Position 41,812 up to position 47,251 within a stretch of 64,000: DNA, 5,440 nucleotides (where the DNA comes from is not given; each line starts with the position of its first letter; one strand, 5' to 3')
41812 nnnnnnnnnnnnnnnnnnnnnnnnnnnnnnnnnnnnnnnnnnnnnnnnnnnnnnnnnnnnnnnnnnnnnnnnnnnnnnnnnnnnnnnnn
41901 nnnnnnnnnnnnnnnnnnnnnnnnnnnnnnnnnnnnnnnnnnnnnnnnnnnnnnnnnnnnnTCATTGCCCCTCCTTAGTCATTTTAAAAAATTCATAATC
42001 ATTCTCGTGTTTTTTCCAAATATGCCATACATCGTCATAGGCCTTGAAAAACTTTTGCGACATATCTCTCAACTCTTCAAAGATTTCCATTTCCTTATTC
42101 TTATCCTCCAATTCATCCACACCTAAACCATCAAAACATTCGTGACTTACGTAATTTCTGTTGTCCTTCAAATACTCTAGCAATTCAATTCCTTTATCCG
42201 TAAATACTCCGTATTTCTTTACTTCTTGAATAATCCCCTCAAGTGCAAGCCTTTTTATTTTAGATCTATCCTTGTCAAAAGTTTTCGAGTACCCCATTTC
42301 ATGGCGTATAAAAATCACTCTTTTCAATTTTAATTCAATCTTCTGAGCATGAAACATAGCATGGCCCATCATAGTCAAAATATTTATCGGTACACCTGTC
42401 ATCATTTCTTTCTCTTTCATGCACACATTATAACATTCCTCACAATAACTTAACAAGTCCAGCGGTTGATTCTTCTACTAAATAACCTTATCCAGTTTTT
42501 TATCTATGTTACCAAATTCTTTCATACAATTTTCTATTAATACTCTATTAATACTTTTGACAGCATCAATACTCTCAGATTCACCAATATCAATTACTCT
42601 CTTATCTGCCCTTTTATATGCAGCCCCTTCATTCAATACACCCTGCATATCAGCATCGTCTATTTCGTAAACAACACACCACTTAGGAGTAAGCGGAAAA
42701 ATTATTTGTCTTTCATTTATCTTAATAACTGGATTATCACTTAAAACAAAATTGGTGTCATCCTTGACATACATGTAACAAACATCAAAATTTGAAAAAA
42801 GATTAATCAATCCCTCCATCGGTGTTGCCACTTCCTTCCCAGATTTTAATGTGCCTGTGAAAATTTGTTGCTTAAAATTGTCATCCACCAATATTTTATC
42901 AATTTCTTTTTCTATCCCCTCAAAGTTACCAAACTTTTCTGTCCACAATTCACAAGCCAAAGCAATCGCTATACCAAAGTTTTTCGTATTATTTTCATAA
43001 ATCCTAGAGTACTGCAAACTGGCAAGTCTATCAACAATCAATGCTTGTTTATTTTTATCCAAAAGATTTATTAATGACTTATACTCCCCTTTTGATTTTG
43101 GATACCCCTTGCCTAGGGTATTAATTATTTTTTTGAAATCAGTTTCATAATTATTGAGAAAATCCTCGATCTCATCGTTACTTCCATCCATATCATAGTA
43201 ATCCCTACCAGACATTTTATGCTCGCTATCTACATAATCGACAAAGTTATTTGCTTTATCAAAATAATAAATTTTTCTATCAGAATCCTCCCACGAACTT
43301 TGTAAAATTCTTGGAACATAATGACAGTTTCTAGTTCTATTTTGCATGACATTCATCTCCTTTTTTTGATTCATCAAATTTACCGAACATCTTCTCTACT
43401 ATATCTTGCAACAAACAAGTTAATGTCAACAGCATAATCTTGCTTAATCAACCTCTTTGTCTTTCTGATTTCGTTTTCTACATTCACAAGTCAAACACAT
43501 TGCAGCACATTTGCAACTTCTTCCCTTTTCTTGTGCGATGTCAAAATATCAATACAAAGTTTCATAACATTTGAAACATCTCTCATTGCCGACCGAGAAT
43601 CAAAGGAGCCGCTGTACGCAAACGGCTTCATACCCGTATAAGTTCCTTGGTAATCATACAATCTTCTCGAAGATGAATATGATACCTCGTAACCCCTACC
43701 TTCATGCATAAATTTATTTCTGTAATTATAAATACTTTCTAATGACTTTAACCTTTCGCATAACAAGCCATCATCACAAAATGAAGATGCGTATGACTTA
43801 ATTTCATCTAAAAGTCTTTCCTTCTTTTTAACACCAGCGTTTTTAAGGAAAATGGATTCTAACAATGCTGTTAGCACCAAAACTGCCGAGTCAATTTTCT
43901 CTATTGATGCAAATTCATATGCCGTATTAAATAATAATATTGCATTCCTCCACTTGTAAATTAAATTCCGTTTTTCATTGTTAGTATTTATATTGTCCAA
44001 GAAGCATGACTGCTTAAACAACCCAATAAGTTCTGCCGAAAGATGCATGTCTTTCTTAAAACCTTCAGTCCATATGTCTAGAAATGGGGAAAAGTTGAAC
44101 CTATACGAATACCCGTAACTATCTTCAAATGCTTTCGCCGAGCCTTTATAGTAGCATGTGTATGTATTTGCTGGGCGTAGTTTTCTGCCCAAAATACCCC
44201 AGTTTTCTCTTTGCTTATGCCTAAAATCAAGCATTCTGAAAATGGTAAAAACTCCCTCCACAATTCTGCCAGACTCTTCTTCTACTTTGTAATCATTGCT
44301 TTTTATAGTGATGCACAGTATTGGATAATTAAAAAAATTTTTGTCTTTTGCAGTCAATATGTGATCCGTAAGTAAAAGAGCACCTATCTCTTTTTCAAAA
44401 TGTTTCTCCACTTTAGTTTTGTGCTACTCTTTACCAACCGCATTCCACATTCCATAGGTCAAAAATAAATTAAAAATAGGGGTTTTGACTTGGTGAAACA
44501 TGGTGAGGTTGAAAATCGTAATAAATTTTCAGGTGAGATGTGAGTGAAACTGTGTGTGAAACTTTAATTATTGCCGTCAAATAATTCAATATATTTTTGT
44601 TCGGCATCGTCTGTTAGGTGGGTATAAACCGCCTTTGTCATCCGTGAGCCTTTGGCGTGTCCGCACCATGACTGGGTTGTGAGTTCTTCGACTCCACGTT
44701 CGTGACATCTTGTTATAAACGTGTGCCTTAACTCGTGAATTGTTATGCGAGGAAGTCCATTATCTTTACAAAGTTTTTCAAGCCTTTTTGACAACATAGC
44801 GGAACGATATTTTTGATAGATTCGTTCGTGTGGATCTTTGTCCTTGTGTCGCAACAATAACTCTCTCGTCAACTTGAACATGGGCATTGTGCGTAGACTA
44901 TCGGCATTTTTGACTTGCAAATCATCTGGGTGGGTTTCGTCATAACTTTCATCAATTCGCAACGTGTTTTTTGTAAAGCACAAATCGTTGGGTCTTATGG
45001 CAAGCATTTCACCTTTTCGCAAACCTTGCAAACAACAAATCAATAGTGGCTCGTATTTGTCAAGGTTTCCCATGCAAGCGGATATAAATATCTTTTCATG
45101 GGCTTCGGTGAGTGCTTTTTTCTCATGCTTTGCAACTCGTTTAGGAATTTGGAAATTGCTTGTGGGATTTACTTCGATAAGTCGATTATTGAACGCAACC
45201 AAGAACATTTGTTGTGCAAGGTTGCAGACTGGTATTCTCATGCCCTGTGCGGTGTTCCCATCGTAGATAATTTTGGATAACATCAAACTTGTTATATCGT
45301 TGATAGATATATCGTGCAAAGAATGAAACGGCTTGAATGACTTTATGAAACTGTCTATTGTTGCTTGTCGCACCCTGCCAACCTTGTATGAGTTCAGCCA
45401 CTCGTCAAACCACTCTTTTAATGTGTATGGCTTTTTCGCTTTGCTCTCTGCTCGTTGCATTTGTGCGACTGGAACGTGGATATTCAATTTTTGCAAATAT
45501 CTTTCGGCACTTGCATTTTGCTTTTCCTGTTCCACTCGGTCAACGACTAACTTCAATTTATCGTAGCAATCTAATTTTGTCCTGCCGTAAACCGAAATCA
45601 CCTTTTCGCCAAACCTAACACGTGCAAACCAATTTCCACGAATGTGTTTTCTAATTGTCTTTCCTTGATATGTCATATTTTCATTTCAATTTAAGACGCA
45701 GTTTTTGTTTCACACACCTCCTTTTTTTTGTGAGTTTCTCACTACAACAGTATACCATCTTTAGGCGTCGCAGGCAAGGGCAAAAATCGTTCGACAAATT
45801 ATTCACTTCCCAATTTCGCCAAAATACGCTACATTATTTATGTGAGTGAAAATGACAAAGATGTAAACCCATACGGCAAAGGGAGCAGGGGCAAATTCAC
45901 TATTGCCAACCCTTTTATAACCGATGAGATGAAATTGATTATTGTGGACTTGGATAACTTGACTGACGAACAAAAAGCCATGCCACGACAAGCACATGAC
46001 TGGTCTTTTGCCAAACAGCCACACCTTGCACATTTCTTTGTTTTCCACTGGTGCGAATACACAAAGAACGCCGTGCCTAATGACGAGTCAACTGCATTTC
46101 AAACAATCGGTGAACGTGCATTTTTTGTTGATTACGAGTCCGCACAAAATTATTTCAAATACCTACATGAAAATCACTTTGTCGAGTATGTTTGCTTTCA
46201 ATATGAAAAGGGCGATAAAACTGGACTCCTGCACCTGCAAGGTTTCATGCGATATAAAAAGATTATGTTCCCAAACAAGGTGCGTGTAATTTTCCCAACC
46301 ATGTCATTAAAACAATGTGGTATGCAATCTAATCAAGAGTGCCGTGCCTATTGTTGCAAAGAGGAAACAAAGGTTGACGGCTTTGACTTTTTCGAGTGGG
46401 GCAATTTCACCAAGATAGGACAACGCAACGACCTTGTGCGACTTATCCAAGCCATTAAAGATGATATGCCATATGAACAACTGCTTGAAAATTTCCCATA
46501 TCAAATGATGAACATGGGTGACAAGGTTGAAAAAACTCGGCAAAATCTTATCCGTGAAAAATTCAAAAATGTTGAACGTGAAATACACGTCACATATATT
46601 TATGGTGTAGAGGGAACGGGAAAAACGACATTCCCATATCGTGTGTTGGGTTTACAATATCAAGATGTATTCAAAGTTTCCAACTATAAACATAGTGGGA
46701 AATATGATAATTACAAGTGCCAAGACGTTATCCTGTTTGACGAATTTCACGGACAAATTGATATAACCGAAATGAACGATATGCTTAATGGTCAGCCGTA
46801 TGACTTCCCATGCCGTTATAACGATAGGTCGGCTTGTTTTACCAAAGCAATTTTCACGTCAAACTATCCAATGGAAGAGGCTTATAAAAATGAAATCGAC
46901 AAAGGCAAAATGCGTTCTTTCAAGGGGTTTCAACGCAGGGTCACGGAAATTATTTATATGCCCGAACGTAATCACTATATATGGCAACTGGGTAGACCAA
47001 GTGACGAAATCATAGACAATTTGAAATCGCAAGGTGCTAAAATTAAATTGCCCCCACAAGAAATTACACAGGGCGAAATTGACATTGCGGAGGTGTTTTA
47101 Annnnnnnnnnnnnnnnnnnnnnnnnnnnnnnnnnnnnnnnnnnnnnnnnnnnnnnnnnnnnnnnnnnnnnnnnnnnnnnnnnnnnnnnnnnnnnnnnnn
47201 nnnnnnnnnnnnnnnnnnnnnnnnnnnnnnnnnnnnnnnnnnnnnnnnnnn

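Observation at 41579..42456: Two-gene module: small HEPN-like protein plus a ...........-family protein (candidate novel toxin-antitoxin or defence pair), locus 1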

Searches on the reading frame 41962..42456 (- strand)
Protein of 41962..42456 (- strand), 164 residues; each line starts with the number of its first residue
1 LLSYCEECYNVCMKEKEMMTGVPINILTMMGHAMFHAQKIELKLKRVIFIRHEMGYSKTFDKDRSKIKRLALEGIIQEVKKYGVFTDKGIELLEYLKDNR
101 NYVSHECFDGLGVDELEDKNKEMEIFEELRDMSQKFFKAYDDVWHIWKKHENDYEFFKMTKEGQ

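Call 4: search_protein_families(library=pfam, proteins=[window:41962-42456:-], max_evalue=0.1)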
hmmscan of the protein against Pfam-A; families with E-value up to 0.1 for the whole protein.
window:41962-42456:- (164 aa): 1 family
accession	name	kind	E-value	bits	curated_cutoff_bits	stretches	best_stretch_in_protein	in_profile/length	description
PF13643.11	DUF4145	-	0.075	13.5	23.1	0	71-118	36-82/88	Domain of unknown function (DUF4145)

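Call 6: search_protein_families(library=padloc, proteins=[window:41962-42456:-], max_evalue=0.1)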
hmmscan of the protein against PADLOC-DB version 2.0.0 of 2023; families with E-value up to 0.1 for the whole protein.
window:41962-42456:- (164 aa): 0 families

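Call 7: search_protein_families(library=ncbifam, proteins=[window:41962-42456:-], max_evalue=0.1)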
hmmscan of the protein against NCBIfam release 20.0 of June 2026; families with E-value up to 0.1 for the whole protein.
window:41962-42456:- (164 aa): 0 families

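Call 8: search_protein_families(library=phrogs, proteins=[window:41962-42456:-], max_evalue=0.1)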
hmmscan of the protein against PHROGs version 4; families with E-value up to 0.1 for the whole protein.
window:41962-42456:- (164 aa): 1 family
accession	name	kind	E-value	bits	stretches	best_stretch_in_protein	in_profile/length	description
phrog_12893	-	unknown function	0.0027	19.4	1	30-146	11-128/139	-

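Call 45: find_homologous_proteins(query=window:41962-42420:-)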
Query window:41962-42420:- (152 aa): 1 proteins with E <= 0.001 among 21 candidates.
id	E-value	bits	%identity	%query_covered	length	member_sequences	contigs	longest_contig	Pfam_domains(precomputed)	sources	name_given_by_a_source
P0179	1.8e-95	335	100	100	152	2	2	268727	-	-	-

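Call 50: search_solved_structures(query=window:41962-42420:-, max_evalue=10)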
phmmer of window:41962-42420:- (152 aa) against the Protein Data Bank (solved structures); distinct sequences matched with E-value up to 10: 4.
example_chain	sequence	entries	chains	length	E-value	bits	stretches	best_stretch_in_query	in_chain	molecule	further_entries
3jqh_A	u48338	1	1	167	0.037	17.4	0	100-124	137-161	C-type lectin domain family 4 member M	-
4k68_A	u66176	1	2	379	0.8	13.1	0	118-143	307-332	GH10 xylanase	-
2w40_A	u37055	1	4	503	0.85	13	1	44-107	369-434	GLYCEROL KINASE, PUTATIVE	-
2w41_A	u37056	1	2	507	0.86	13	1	44-107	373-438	GLYCEROL KINASE, PUTATIVE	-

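Call 63: predict_structure(protein=window:41962-42420:-)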
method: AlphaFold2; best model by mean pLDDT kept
length: 152 residues; sequences in the alignment: 1
mean_pLDDT: 64.7   pTM: 0.37
mean pLDDT of the five models: 64.7, 60.1, 46.7, 44.2, 43.3
residues with pLDDT >= 90: 2; 70-90: 60; 50-70: 61; < 50: 29
segments of 3 or more residues with pLDDT < 50: 1-4, 36-48, 150-152
pLDDT, mean of each block of 10 residues (from residue 1): 47 52 54 50 47 66 79 78 75 67 70 75 86 77 54 42
secondary structure, 60 per line:
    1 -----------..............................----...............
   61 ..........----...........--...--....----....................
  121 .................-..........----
elements in order: H12-41 H46-70 H75-85 H93-96 H101-137 H139-148

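Call 69: fold_search(model_id=the predicted structure, library=pdb)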
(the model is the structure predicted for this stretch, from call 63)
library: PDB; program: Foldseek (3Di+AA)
matches with E <= 10: 6; with E <= 0.001: 0
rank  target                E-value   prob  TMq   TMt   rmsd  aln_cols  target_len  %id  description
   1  7w75_E                3.8e+00  0.08  0.26  0.26  28.6       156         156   12  Crystal structure of the K. lactis Bre1 RBD in complex with Rad6, crystal form I (released 2023-03-29)
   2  7w75_C                5.0e+00  0.05  0.23  0.22  27.5       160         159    9  Crystal structure of the K. lactis Bre1 RBD in complex with Rad6, crystal form I (released 2023-03-29)
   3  8b6l_P                6.6e+00  0.03  0.19  0.06  15.4       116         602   15  Subtomogram average of the human Sec61-TRAP-OSTA-translocon (released 2022-12-07)
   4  9hzx_0                7.1e+00  0.04  0.24  0.18  30.5       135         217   16  280 A SynPspA rod after incubation with EPL (released 2025-08-13)
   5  8vxq_J                7.6e+00  0.08  0.31  0.19   8.9       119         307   14  Cryo-EM structure of phage DEV ejection proteins gp72:gp73 (released 2024-04-03)
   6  8ic2_A                7.6e+00  0.04  0.20  0.29  10.8        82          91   18  Respiratory complex CI:CIII2, type I, PERK -/- mouse under cold temperature (released 2024-09-18)

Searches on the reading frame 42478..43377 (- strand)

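Call 4: search_protein_families(library=pfam, proteins=[window:42478-43377:-], max_evalue=0.1)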
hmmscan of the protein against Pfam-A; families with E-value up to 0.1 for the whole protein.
window:42478-43377:- (299 aa): 1 family
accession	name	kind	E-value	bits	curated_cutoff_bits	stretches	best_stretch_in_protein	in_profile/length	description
PF14022.11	DUF4238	-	8.9e-18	65.1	27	1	19-287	3-274/281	Protein of unknown function (DUF4238)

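Call 6: search_protein_families(library=padloc, proteins=[window:42478-43377:-], max_evalue=0.1)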
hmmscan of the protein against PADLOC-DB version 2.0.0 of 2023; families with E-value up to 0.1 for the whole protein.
window:42478-43377:- (299 aa): 0 families

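Call 7: search_protein_families(library=ncbifam, proteins=[window:42478-43377:-], max_evalue=0.1)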
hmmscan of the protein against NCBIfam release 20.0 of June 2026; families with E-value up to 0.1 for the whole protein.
window:42478-43377:- (299 aa): 2 families
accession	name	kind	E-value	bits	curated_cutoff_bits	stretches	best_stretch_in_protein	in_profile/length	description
NF045982.1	Mbov0283_fam_LP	subfamily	0.00023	21.6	65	0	34-108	40-113/117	Mbov_0283/Mbov_0339 family surface lipoprotein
NF007647.0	PRK10318.1-4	equivalog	0.08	12.9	159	0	40-76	71-109/130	hypothetical protein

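Call 8: search_protein_families(library=phrogs, proteins=[window:42478-43377:-], max_evalue=0.1)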
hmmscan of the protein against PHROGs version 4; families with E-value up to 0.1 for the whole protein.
window:42478-43377:- (299 aa): 0 families

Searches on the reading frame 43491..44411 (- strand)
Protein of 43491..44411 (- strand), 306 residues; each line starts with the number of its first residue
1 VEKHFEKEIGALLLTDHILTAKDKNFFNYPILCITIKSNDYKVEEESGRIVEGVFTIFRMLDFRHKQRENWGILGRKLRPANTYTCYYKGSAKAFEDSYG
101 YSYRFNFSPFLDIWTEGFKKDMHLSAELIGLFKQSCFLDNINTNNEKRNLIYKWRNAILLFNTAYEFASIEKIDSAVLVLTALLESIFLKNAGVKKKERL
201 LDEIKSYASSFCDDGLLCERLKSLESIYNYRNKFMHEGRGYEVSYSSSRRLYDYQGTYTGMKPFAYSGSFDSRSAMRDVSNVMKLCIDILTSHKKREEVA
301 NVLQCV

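Call 4: search_protein_families(library=pfam, proteins=[window:43491-44411:-], max_evalue=0.1)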
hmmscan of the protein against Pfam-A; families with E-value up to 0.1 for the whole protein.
window:43491-44411:- (306 aa): 2 families
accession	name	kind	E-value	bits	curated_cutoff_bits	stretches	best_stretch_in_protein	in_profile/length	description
PF23863.2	CdsD_PD1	-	0.019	15.3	33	0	5-30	12-37/50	CdsD PD1 domain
PF07560.16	DUF1539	-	0.034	14.6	23.8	1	150-232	37-120/126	Domain of Unknown Function (DUF1539)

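Call 6: search_protein_families(library=padloc, proteins=[window:43491-44411:-], max_evalue=0.1)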
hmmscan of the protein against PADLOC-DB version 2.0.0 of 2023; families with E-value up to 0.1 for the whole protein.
window:43491-44411:- (306 aa): 0 families

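Call 7: search_protein_families(library=ncbifam, proteins=[window:43491-44411:-], max_evalue=0.1)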
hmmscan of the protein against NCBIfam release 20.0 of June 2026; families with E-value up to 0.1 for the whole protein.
window:43491-44411:- (306 aa): 0 families

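Call 8: search_protein_families(library=phrogs, proteins=[window:43491-44411:-], max_evalue=0.1)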
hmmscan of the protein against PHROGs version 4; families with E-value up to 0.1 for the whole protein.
window:43491-44411:- (306 aa): 0 families

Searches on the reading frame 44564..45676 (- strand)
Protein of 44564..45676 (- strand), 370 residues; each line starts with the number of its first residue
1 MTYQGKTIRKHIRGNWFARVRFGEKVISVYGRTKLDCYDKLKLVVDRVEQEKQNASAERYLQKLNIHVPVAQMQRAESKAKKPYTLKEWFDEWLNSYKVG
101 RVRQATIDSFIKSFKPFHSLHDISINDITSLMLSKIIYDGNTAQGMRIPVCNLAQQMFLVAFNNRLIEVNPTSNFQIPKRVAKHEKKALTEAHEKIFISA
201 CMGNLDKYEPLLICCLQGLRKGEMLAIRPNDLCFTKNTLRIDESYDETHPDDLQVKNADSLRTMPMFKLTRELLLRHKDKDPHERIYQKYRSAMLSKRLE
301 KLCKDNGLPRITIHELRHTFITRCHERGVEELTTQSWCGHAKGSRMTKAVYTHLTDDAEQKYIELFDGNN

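Call 10: search_protein_families(library=pfam, proteins=[window:44564-45676:-], max_evalue=0.001)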
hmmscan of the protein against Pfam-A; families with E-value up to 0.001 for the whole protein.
window:44564-45676:- (370 aa): 2 families
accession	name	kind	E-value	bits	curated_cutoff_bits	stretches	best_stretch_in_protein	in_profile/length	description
PF00589.27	Phage_integrase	-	1.2e-11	45.1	27.1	1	208-356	25-170/172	Phage integrase family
PF14659.12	Phage_int_SAM_3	-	0.00077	20.1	22.6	0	85-135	1-52/58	Phage integrase, N-terminal SAM-like domain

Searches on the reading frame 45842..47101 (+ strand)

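Call 10: search_protein_families(library=pfam, proteins=[window:45842-47101:+], max_evalue=0.001)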
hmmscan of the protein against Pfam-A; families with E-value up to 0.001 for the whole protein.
window:45842-47101:+ (419 aa): 2 families
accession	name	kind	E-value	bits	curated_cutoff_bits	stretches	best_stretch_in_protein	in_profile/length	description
PF02407.22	Viral_Rep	-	1.5e-08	35.3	26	1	101-174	13-82/82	Putative viral replication protein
PF00910.28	RNA_helicase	-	9.9e-06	26.4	21.5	1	252-329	2-89/105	RNA helicase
